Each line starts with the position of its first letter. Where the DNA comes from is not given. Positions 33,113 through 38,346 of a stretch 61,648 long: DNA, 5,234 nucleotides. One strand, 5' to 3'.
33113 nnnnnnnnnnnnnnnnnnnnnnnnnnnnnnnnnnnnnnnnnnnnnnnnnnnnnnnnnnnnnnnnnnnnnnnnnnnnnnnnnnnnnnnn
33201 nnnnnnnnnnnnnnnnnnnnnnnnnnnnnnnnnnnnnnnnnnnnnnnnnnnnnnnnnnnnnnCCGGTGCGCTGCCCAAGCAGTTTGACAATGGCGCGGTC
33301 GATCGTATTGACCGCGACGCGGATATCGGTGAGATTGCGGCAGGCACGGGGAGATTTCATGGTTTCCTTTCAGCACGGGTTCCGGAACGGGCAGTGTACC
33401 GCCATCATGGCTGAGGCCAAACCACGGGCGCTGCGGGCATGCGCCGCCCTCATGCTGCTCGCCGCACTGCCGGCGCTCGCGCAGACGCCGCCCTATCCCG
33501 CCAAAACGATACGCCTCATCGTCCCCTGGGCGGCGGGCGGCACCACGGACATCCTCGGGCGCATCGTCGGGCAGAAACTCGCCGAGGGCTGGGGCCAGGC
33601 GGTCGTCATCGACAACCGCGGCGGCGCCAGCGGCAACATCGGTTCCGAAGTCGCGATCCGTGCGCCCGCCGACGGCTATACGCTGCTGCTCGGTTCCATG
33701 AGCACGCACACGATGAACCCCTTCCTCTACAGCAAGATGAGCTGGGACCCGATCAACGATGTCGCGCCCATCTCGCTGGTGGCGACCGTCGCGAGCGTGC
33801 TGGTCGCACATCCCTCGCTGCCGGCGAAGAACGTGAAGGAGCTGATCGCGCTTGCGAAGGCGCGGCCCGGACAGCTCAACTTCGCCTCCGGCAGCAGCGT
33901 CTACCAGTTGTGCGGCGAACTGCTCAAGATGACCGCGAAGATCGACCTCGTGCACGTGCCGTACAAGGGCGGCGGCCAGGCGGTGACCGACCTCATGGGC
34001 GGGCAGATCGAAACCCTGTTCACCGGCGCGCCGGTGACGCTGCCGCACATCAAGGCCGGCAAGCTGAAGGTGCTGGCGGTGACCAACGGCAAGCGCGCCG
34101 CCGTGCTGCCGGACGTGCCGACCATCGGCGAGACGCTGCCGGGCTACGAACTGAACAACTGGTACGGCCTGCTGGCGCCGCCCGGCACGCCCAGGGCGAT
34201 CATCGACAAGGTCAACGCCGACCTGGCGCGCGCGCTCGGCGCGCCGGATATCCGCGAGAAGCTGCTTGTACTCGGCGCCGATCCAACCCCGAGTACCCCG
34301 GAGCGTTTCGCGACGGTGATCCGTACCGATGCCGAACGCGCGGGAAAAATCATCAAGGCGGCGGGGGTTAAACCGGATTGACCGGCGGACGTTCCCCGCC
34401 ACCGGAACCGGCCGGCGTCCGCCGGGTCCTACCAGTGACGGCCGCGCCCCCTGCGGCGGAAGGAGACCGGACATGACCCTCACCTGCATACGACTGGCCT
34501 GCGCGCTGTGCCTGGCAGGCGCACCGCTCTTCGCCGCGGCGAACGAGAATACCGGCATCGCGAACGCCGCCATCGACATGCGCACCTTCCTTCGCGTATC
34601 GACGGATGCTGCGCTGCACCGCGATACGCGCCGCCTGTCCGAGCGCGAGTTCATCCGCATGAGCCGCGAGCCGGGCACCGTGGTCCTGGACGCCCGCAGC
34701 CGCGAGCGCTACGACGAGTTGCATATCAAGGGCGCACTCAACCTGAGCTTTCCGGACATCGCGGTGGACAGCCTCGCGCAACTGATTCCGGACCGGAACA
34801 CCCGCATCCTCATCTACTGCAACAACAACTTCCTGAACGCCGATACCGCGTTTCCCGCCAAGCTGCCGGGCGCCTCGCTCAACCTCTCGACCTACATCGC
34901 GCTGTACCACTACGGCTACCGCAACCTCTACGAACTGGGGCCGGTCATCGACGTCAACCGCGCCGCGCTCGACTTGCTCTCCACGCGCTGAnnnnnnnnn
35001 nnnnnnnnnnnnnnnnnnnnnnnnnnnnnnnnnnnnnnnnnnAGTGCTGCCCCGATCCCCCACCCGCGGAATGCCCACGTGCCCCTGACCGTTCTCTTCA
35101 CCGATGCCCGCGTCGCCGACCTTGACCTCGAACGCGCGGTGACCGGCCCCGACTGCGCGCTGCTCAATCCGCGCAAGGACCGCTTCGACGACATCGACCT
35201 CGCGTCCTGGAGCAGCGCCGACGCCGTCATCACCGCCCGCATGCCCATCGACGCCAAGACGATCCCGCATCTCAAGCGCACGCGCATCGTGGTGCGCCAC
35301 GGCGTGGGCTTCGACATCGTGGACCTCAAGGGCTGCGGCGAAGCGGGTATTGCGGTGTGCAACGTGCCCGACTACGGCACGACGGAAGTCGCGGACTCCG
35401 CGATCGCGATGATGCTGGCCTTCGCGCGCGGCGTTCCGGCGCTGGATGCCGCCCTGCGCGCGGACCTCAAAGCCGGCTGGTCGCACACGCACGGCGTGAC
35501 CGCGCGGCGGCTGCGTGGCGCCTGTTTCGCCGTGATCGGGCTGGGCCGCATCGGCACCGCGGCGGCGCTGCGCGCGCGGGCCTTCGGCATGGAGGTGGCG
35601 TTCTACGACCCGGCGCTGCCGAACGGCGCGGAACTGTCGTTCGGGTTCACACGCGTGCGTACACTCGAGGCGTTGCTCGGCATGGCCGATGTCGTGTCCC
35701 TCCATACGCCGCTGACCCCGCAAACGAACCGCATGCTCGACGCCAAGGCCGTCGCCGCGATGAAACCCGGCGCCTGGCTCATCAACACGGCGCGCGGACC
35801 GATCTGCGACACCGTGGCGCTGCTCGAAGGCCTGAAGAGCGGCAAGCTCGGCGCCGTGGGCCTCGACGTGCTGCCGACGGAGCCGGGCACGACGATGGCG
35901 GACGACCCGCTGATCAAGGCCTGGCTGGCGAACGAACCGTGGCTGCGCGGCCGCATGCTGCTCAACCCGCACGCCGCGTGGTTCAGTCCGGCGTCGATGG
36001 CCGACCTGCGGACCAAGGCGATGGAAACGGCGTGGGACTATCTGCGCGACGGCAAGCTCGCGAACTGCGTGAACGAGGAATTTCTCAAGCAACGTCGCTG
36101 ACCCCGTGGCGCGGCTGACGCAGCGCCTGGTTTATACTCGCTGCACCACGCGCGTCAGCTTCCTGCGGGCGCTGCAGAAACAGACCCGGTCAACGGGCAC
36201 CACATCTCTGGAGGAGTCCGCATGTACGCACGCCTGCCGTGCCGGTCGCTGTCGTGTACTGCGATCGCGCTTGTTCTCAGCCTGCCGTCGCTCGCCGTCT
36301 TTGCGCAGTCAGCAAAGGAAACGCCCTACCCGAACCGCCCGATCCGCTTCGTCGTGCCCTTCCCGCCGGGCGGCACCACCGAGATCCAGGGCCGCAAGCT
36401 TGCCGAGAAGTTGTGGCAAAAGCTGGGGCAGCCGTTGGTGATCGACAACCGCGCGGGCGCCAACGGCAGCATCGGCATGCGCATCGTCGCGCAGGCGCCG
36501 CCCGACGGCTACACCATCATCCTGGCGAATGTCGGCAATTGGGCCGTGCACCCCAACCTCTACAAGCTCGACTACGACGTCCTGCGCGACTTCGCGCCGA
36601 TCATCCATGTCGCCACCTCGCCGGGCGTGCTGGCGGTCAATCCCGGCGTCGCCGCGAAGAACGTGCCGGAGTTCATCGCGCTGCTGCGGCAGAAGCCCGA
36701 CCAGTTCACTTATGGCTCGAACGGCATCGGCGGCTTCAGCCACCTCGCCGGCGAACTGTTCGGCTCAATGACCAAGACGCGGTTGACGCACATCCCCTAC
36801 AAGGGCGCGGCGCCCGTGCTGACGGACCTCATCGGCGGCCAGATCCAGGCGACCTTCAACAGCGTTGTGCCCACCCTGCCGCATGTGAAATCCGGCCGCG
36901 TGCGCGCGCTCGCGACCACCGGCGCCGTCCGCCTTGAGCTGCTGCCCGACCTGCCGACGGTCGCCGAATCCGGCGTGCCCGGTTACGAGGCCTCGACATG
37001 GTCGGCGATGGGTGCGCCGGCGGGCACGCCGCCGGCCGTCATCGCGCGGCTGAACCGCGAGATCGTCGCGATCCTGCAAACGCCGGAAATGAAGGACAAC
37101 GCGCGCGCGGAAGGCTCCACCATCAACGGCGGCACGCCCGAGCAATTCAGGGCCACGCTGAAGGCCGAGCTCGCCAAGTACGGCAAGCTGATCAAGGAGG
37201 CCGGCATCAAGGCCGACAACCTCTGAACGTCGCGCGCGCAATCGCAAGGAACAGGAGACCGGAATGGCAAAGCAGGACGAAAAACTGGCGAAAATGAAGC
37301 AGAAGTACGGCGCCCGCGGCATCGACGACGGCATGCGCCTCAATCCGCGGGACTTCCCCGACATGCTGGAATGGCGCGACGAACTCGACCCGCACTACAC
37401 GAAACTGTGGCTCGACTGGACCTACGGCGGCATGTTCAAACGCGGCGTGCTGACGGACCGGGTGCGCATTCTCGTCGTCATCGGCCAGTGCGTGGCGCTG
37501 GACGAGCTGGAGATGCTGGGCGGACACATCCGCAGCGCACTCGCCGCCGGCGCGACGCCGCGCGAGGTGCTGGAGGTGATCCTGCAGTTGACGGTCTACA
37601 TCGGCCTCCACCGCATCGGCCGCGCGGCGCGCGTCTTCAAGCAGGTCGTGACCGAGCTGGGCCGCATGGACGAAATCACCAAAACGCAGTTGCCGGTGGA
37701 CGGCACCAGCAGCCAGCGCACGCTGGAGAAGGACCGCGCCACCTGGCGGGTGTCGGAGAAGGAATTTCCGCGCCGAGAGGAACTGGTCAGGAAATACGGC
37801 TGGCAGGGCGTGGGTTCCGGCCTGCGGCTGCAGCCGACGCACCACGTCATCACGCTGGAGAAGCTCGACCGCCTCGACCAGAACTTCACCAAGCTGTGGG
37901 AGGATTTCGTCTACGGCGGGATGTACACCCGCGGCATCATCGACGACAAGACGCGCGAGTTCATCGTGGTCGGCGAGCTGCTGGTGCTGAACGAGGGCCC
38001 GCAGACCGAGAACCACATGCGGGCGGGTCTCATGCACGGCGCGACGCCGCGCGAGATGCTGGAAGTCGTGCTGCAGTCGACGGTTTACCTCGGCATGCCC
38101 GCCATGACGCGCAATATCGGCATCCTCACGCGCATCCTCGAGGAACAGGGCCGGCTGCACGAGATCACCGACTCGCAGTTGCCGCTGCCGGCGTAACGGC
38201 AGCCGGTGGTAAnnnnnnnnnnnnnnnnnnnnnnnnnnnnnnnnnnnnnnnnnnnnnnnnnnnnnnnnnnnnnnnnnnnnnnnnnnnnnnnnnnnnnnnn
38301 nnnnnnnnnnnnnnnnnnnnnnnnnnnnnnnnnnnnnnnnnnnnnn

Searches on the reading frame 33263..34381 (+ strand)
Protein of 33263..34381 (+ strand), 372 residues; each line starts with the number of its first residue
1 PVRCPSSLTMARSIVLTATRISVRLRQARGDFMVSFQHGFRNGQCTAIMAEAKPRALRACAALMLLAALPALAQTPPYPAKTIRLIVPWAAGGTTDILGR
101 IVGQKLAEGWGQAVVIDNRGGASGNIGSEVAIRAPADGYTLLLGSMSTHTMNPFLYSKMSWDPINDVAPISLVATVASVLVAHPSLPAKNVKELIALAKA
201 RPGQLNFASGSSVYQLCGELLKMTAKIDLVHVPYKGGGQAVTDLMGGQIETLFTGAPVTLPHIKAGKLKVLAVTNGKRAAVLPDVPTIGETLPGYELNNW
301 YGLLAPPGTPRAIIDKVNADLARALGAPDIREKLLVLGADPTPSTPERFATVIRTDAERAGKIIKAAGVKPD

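Call 63: search_protein_families(library=pfam, proteins=[window:33263-34381:+], max_evalue=0.00001)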
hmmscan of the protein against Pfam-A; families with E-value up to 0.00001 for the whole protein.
window:33263-34381:+ (372 aa): 1 family
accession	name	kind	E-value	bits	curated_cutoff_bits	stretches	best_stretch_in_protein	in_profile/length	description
PF03401.19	TctC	-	9e-67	225.9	27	1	100-368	3-273/274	Tripartite tricarboxylate transporter family receptor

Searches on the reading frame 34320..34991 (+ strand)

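Call 63: search_protein_families(library=pfam, proteins=[window:34320-34991:+], max_evalue=0.00001)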
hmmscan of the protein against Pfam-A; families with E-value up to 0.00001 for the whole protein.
window:34320-34991:+ (223 aa): 1 family
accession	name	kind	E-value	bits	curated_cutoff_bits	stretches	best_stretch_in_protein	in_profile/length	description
PF00581.25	Rhodanese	-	8.3e-10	39.5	22.2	1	110-177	4-78/102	Rhodanese-like domain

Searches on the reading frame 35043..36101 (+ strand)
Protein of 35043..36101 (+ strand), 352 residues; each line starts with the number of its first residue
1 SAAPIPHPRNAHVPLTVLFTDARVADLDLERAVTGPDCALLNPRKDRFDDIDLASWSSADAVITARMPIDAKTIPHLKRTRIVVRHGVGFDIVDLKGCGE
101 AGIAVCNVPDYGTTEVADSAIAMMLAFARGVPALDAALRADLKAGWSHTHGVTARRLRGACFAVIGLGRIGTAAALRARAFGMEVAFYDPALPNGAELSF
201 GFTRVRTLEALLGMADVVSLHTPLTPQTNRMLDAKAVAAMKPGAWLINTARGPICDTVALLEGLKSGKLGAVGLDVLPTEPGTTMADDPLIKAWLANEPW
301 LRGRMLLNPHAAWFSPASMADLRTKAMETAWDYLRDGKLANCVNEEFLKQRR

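Call 63: search_protein_families(library=pfam, proteins=[window:35043-36101:+], max_evalue=0.00001)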
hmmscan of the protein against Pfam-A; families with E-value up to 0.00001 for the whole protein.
window:35043-36101:+ (352 aa): 2 families
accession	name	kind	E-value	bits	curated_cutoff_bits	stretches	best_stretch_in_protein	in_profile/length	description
PF02826.25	2-Hacid_dh_C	-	9.6e-45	152.6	25.1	1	121-311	1-177/178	D-isomer specific 2-hydroxyacid dehydrogenase, NAD binding domain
PF00389.36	2-Hacid_dh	-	2.3e-18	66.6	24.6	1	56-344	37-134/134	D-isomer specific 2-hydroxyacid dehydrogenase, catalytic domain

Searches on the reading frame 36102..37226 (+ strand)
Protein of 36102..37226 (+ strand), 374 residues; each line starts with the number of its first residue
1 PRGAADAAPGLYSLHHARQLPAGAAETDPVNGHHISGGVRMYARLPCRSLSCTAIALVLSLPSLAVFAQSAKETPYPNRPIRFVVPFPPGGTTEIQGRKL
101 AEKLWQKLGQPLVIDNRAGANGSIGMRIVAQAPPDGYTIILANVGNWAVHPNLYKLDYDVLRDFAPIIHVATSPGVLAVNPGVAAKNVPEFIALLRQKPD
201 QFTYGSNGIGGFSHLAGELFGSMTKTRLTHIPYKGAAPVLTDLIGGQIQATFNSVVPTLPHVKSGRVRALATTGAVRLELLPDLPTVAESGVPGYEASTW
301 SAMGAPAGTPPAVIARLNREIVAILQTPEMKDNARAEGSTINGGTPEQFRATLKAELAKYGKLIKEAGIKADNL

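Call 63: search_protein_families(library=pfam, proteins=[window:36102-37226:+], max_evalue=0.00001)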
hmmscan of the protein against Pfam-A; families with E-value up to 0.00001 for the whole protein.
window:36102-37226:+ (374 aa): 1 family
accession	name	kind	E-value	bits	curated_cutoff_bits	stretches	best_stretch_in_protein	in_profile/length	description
PF03401.19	TctC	-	3e-62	211.1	27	1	98-368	3-273/274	Tripartite tricarboxylate transporter family receptor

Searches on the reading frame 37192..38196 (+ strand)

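Call 63: search_protein_families(library=pfam, proteins=[window:37192-38196:+], max_evalue=0.00001)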
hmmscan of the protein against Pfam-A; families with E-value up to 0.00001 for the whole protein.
window:37192-38196:+ (334 aa): 1 family
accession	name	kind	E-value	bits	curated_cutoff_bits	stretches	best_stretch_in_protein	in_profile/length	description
PF02627.25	CMD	-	2.4e-22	79.2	23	2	67-150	1-83/84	Carboxymuconolactone decarboxylase family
